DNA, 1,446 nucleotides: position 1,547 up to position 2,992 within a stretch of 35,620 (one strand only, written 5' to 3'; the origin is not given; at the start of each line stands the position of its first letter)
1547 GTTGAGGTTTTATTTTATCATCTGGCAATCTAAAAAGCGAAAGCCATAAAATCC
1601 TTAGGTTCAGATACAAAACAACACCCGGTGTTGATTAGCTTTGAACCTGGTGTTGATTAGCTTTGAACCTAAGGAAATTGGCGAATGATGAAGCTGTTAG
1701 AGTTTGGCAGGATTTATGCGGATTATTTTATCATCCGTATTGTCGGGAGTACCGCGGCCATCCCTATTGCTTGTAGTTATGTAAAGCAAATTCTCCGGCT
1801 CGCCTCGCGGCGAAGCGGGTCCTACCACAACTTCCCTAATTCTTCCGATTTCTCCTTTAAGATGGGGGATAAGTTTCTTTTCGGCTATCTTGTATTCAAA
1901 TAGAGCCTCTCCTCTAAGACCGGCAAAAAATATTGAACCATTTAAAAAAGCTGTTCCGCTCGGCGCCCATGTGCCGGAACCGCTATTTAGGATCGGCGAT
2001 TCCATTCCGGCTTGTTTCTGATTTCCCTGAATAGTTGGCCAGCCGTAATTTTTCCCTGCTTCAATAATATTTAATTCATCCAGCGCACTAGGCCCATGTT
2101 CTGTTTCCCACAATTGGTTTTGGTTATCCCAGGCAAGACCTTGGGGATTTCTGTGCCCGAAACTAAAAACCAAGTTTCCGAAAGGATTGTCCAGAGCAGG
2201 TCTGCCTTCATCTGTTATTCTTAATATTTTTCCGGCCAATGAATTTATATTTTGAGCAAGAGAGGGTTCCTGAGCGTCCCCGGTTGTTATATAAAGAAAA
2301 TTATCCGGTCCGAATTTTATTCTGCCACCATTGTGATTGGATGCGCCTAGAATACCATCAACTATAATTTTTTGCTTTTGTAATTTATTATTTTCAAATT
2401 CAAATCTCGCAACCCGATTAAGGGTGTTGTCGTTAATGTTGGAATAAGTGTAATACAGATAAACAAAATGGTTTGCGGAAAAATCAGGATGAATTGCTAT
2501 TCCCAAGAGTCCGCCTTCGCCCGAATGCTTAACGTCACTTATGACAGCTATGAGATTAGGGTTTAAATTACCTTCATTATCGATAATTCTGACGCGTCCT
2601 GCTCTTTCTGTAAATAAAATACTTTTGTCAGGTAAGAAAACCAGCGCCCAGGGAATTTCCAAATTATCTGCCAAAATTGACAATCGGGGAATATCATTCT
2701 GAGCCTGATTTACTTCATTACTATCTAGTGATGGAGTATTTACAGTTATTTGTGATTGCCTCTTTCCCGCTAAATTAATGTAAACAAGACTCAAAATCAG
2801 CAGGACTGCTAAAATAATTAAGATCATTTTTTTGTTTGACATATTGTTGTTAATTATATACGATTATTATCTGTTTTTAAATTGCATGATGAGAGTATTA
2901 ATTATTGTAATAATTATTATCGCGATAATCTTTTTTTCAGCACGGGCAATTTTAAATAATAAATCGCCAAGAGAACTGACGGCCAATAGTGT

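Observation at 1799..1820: The same 22 nt of GC-rich sequence lies inside two unrelated CDSs in opposite orientations relative to the reading frame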

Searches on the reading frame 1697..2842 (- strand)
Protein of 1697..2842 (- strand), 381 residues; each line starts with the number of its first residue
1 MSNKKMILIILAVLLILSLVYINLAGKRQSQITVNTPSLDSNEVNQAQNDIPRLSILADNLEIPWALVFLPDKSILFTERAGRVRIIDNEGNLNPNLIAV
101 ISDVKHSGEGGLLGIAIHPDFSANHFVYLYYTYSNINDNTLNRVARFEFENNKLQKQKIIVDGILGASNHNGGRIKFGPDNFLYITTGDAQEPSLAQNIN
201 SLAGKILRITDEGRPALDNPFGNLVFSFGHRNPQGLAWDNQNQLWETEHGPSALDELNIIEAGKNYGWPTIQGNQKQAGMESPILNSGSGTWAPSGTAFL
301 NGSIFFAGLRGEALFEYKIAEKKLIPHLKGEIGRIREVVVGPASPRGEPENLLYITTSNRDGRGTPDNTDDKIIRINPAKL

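Call 13: search_protein_families(library=pfam, proteins=[window:1697-2842:-], max_evalue=0.01)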
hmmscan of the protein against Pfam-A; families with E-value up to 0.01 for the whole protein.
window:1697-2842:- (381 aa): 1 family
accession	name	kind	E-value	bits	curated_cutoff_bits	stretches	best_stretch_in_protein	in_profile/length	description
PF07995.17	GSDH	-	1.2e-81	275.1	25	1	61-363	1-329/332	Glucose / Sorbosone dehydrogenase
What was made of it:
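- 1697..2842 (-): Host gene 1: PQQ-dependent sugar dehydrogenase, GSDH family. Pfam PF07995, E=1.2e-81 (call 13).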

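Call 14: search_solved_structures(query=window:1697-2842:-, show_alignments=3)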
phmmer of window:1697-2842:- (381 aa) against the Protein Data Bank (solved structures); distinct sequences matched with E-value up to 0.001: 23.
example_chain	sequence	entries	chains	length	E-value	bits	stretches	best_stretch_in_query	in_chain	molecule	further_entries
3a9g_A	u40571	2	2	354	2.8e-78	267.1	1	53-376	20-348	Putative uncharacterized protein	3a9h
2ism_A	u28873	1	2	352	1.6e-67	231.7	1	54-376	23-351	Putative oxidoreductase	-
3das_A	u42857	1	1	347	4.6e-66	226.9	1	44-376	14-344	Putative oxidoreductase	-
7cdy_A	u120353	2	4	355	9.4e-43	150.2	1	52-363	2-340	glucose dehydrogenase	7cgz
2g8s_A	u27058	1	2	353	1.8e-37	132.8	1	54-283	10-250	Glucose/sorbosone dehydrogenases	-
5min_A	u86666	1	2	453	4.4e-33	118.3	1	54-280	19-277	Quinoprotein glucose dehydrogenase B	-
1c9u_A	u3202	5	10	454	5.1e-33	118.1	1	54-280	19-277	SOLUBLE QUINOPROTEIN GLUCOSE DEHYDROGENASE | PROTEIN (SOLUBLE QUINOPROTEIN GLUCOSE DEHYDROGENASE) | Quinoprotein glucose dehydrogenase B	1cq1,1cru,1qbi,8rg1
8re0_A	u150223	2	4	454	5.1e-33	118.1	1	54-280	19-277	Quinoprotein glucose dehydrogenase B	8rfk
6i3b_A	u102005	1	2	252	1.3e-08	37.8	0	229-255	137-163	cPizza6-AYW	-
6f0q_A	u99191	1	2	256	1.4e-08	37.7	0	229-255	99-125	Pizza6-AYW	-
6i37_A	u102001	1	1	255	1.4e-08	37.7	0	229-255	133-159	nv1Pizza6-AYW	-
6i38_A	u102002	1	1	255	3.6e-08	36.3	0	229-255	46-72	nv2Pizza6-AYW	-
2wfx_B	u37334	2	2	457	8.2e-08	35.2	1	75-209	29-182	HEDGEHOG-INTERACTING PROTEIN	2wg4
2wft_A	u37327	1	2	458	8.2e-08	35.2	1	75-209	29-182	HEDGEHOG-INTERACTING PROTEIN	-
2wg3_C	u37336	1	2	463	8.5e-08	35.1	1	75-209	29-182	HEDGEHOG-INTERACTING PROTEIN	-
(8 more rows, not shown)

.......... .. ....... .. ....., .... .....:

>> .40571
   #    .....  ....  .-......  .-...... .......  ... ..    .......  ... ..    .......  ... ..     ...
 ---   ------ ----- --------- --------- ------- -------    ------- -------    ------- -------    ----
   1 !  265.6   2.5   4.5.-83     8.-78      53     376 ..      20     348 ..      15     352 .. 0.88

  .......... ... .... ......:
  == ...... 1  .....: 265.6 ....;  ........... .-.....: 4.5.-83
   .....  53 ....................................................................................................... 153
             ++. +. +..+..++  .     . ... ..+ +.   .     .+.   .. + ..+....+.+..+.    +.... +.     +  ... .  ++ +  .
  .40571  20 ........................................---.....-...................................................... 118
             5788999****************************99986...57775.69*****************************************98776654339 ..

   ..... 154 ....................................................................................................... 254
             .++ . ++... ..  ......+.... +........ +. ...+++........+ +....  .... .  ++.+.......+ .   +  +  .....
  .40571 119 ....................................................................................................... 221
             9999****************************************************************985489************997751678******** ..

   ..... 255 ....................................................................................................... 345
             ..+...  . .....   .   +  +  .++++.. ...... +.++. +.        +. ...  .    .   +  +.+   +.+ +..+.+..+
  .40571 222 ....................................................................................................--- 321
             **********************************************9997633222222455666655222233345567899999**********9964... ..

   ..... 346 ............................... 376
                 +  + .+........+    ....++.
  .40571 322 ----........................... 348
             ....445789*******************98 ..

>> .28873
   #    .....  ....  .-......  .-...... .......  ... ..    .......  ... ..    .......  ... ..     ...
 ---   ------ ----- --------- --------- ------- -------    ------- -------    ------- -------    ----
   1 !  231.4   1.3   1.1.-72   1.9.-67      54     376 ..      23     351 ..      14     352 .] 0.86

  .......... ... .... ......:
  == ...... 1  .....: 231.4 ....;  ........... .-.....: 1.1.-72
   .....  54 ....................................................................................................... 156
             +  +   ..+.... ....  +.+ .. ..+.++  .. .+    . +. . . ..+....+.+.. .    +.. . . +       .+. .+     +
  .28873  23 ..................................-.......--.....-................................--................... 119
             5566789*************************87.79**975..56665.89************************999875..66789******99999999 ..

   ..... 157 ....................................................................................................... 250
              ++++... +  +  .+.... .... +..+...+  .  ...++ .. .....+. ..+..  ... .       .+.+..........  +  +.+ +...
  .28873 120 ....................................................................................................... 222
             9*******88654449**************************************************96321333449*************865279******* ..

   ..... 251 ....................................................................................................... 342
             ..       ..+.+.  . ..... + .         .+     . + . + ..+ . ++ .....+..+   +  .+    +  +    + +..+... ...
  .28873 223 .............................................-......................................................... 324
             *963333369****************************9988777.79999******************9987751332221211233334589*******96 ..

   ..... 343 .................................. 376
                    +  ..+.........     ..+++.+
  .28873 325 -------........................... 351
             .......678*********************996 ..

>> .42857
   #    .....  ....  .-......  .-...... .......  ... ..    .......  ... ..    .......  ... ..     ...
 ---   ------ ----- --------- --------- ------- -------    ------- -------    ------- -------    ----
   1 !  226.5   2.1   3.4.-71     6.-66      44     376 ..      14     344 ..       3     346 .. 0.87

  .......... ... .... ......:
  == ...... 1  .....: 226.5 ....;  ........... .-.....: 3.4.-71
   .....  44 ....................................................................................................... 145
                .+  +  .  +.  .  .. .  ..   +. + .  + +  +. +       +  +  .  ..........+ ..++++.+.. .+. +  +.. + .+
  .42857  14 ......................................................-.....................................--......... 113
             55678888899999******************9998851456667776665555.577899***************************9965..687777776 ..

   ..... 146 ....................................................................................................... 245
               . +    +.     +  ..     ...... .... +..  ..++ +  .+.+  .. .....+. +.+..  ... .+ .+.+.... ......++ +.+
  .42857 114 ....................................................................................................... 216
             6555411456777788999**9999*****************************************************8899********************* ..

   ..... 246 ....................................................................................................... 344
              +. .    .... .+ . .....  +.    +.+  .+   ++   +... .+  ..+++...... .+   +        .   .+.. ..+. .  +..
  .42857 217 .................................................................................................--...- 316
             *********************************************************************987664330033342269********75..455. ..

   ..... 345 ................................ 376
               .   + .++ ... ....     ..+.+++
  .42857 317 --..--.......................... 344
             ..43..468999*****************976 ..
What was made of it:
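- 1697..2842 (-): PDB 3a9g, E=2.8e-78 (call 14).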

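Call 15: find_homologous_proteins(query=window:1697-2842:-, max_evalue=1e-30)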
Query window:1697-2842:- (381 aa): 7999 proteins with E <= 1e-30 among 8000 candidates; the best 120 are listed.
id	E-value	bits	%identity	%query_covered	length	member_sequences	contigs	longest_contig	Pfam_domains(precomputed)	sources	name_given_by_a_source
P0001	6.7e-253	857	100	100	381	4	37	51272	PF07995.18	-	-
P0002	1.4e-190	652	77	100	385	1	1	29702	PF07995.18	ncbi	-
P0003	2.2e-190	651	78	95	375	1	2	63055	PF07995.18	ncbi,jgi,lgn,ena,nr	ncbi:MAG: Quinoprotein glucose dehydrogenase [Candidatus Levybacteria bacterium]|nr:Quinoprotein glu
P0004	8.7e-182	623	74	100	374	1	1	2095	PF07995.18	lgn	-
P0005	5.1e-179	614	73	99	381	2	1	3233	PF07995.18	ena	-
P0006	6.6e-179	613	74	100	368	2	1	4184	PF07995.18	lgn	-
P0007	1.2e-175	602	73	100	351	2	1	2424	PF07995.18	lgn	-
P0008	3.7e-174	598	72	100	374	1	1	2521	PF07995.18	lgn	-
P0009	5.4e-171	587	72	96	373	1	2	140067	PF07995.18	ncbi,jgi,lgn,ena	-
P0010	8.6e-171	586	73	100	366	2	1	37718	PF07995.18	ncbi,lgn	-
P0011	9.4e-171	586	74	96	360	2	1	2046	PF07995.18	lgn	-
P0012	6.4e-166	570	68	100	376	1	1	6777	PF07995.18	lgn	-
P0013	2.3e-165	569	71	100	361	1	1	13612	PF07995.18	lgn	-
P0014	2.1e-164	565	69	100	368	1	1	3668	PF07995.18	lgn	-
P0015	3.9e-161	555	67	100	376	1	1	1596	PF07995.18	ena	-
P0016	4.0e-161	555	67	100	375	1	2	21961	PF07995.18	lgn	-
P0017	7.9e-161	554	69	95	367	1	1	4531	PF07995.18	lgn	-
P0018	1.6e-159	549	68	95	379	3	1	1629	PF07995.18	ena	-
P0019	6.4e-158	544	65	99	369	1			PF07995.18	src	-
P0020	8.1e-158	544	65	95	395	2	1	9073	PF07995.18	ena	-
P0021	4.6e-156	538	67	94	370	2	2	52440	PF07995.18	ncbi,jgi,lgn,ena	-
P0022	1.9e-154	533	65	100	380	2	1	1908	PF07995.18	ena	-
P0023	3.5e-154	532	65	95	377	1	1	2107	PF07995.18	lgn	-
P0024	1.5e-153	530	65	99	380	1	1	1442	PF07995.18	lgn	-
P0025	2.4e-153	529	65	96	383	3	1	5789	PF07995.18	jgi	-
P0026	5.8e-153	528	66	100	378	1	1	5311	PF07995.18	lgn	-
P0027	6.9e-152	524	67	95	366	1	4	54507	PF07995.18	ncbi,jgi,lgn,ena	-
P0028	7.4e-152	524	67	95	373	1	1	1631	PF07995.18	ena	-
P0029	3.4e-151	522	66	95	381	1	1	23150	PF07995.18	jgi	-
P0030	4.0e-151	522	64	100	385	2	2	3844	PF07995.18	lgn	-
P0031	1.0e-150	520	63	98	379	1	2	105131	PF07995.18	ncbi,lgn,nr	ncbi:PQQ-dependent sugar dehydrogenase [Candidatus Roizmanbacteria bacterium]|nr:PQQ-dependent sugar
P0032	1.3e-150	520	66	100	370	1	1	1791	PF07995.18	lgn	-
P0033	2.6e-150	519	63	100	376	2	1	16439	PF07995.18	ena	-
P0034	1.8e-149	516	63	94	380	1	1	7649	PF07995.18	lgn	-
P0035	8.4e-149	514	63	93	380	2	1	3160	PF07995.18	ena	-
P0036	1.2e-148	514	63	99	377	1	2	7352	PF07995.18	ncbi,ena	-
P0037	1.3e-148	514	63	94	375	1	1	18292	PF07995.18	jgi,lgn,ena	-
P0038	1.4e-148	513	63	100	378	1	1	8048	PF07995.18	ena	-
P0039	1.5e-148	513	62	96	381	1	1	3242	PF07995.18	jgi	-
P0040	8.2e-148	511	63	100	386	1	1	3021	PF07995.18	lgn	-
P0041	1.1e-147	510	66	89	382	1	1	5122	PF07995.18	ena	-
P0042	1.2e-147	510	62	100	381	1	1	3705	PF07995.18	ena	-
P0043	1.5e-147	510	68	87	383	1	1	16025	PF07995.18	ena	-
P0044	1.5e-147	510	64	92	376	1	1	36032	PF07995.18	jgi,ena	-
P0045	1.6e-147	510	64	100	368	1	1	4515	PF07995.18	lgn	-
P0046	2.4e-147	509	66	88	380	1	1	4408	PF07995.18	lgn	-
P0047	2.6e-147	509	64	89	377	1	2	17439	PF07995.18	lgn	-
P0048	3.1e-147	509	61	92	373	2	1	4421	PF07995.18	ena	-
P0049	7.3e-147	508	70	87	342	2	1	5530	PF07995.18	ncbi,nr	ncbi:MAG: PQQ-dependent sugar dehydrogenase [bacterium]|nr:PQQ-dependent sugar dehydrogenase [bacter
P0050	7.5e-147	508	62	93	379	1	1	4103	PF07995.18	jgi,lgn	-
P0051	1.0e-146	507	62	93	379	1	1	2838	PF07995.18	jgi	jgi:glucose/arabinose dehydrogenase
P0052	1.1e-146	507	62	96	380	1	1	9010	PF07995.18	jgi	-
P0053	1.6e-146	507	62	94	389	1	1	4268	PF07995.18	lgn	-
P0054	1.8e-146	506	64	91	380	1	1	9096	PF07995.18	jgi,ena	-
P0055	3.9e-146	505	62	100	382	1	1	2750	PF07995.18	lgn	-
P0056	1.8e-145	503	67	86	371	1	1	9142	PF07995.18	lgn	-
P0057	1.8e-145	503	61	100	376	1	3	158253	PF07995.18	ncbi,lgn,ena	ncbi:MAG: PQQ-dependent sugar dehydrogenase [Patescibacteria group bacterium]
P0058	7.2e-145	501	60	98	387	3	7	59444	PF07995.18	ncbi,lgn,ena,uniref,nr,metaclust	ncbi:MAG: Quinoprotein glucose dehydrogenase [Candidatus Curtissbacteria bacterium GW2011_GWA1_41_11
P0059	1.3e-144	500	62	99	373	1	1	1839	PF07995.18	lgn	-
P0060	1.4e-144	500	60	96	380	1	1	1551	PF22807.3,PF07995.18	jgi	jgi:glucose/arabinose dehydrogenase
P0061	1.7e-144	500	61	100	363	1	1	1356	PF07995.18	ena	-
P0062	2.0e-144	500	60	99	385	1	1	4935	PF07995.18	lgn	-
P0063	2.6e-144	499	61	99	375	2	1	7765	PF07995.18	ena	-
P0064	4.5e-144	499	60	99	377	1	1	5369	PF07995.18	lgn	-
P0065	7.8e-144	498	60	99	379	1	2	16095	PF07995.18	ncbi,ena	-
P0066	8.9e-144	498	59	99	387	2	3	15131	PF07995.18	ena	-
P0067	2.3e-143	496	62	95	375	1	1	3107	PF07995.18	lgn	-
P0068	3.6e-143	496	60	99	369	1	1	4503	PF07995.18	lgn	-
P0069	5.3e-143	495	62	93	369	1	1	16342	PF07995.18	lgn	-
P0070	6.1e-143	495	60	95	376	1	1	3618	PF07995.18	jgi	jgi:glucose/arabinose dehydrogenase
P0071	6.7e-143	495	61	96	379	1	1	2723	PF07995.18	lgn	-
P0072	8.1e-143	494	59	99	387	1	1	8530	PF22807.3,PF07995.18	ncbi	-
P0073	8.3e-143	494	66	87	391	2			PF07995.18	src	-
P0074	9.3e-143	494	61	100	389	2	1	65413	PF07995.18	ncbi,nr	ncbi:MAG: PQQ-dependent sugar dehydrogenase [Candidatus Levybacteria bacterium]|nr:PQQ-dependent sug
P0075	9.6e-143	494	60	99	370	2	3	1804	PF07995.18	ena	-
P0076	1.5e-142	494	61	94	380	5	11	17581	PF07995.18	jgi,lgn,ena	-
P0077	1.6e-142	493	59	98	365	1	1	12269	PF07995.18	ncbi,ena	-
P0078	2.0e-142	493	64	89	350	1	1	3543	PF07995.18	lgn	-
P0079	3.0e-142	493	62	100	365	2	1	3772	PF07995.18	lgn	-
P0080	4.9e-142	492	64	88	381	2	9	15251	PF07995.18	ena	-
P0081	6.4e-142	491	59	99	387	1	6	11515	PF07995.18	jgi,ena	-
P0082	7.4e-142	491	60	99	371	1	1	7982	PF07995.18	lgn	-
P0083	8.5e-142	491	58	99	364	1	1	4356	PF07995.18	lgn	-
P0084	9.9e-142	491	61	95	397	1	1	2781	PF07995.18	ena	-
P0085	1.1e-141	491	68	88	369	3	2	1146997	PF07995.18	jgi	-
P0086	1.3e-141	490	62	100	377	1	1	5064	PF07995.18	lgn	-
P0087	3.3e-141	489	60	100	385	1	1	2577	PF07995.18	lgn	-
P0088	3.4e-141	489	63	89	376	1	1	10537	PF07995.18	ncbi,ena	-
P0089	3.7e-141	489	60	98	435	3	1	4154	PF22807.3,PF07995.18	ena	-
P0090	3.7e-141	489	59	99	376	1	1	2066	PF07995.18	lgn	-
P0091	5.1e-141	488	60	99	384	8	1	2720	PF07995.18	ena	-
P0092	5.6e-141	488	60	100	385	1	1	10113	PF07995.18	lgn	-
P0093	5.9e-141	488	58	97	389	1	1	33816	PF07995.18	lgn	-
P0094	7.0e-141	488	60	98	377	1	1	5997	PF07995.18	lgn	-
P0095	1.7e-140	487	59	100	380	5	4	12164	PF07995.18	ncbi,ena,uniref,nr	ncbi:glucose sorbosone dehydrogenase [Candidatus Curtissbacteria bacterium RIFCSPLOWO2_12_FULL_38_9]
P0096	1.7e-140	487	64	88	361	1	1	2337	PF07995.18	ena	-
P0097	1.8e-140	487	59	99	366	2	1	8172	PF07995.18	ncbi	-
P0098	3.2e-140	486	60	99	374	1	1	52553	PF07995.18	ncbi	-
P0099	5.6e-140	485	58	99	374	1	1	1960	PF07995.18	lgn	-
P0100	1.2e-139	484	61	100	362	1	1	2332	PF07995.18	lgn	-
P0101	2.8e-139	483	59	98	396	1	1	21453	PF07995.18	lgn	-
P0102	3.1e-139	483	60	99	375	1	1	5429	PF07995.18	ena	-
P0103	1.3e-138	481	59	100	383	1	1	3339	PF07995.18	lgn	-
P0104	1.7e-138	480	65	86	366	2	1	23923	PF07995.18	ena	-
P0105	1.8e-138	480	57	100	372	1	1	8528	PF07995.18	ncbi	-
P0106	2.0e-138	480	59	100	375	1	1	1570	PF07995.18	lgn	-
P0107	2.1e-138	480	58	100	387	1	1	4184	PF07995.18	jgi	jgi:glucose/arabinose dehydrogenase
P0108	2.7e-138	480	60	97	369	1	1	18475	PF07995.18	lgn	-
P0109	3.5e-138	479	62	90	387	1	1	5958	PF07995.18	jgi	-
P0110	3.8e-138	479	59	96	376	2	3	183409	PF07995.18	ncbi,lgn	-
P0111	4.1e-138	479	59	99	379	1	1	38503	PF07995.18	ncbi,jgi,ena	ncbi:MAG TPA: PQQ-dependent sugar dehydrogenase [Patescibacteria group bacterium]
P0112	4.4e-138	479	61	96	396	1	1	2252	PF07995.18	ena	-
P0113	6.5e-138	478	63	88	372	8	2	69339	PF07995.18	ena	-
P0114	9.5e-138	478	60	100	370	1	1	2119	PF23500.2,PF07995.18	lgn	-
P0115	1.0e-137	478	58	98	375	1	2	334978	PF07995.18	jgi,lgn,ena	jgi:glucose/arabinose dehydrogenase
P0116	1.1e-137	478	58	98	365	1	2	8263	PF23500.2,PF07995.18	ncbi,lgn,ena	-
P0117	1.4e-137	477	58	99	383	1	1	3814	PF07995.18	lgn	-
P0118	1.6e-137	477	58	99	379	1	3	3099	PF07995.18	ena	-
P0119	2.1e-137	477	64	86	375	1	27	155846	PF22807.3,PF07995.18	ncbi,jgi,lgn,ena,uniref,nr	ncbi:MAG: Quinoprotein glucose dehydrogenase [Candidatus Daviesbacteria bacterium GW2011_GWB1_39_5]|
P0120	2.2e-137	477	62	90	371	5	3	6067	PF07995.18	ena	-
